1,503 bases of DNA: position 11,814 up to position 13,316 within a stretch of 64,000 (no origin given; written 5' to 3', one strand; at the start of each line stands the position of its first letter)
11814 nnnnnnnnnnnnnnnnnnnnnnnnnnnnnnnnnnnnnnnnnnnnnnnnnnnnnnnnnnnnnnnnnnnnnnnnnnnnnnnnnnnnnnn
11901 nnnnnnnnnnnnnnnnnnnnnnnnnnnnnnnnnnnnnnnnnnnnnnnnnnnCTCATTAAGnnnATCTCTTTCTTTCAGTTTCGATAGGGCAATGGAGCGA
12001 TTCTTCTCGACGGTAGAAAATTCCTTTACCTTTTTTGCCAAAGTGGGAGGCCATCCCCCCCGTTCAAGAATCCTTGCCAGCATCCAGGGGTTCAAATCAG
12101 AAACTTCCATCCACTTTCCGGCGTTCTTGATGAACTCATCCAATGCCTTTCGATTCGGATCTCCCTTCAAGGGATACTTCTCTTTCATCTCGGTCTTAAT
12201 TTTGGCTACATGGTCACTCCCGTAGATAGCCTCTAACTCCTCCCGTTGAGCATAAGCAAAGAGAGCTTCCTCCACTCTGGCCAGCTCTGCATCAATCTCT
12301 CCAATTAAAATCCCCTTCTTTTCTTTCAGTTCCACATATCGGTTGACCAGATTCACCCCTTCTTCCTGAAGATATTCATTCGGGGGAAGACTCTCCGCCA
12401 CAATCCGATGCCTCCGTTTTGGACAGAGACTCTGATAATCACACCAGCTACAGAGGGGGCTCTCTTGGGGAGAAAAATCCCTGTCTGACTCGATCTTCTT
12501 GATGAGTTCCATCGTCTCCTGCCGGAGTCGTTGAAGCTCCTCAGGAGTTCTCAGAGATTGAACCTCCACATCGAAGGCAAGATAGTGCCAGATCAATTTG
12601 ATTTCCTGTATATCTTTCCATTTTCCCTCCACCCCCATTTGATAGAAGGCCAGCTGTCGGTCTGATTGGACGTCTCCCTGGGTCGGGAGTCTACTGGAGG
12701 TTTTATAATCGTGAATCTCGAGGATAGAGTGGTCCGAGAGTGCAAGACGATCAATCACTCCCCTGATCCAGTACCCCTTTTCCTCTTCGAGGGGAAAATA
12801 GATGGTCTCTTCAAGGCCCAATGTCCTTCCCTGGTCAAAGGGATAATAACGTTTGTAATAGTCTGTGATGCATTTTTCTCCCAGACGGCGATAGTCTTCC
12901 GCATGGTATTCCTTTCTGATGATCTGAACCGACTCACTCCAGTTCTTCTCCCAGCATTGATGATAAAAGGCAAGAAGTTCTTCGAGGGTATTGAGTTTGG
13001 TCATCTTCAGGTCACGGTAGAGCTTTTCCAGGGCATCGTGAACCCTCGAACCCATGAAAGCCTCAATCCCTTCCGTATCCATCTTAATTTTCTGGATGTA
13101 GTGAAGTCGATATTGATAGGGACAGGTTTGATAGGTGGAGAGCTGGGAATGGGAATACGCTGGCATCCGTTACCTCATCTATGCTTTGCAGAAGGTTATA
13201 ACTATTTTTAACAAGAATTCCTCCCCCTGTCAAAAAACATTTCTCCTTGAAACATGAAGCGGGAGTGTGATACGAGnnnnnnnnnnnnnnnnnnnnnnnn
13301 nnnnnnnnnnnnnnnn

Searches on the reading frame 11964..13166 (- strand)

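Call 11: search_protein_families(library=pfam, proteins=[window:11964-13166:-])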
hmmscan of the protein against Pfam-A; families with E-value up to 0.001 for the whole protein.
window:11964-13166:- (401 aa): 2 families
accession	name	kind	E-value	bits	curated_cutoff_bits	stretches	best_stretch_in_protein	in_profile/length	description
PF12705.13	PDDEXK_1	-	1.3e-34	120.7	22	1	4-249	2-247/247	PD-(D/E)XK nuclease superfamily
PF01930.23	Cas_Cas4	-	2.5e-06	28.1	22.7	1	135-248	53-158/160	Domain of unknown function DUF83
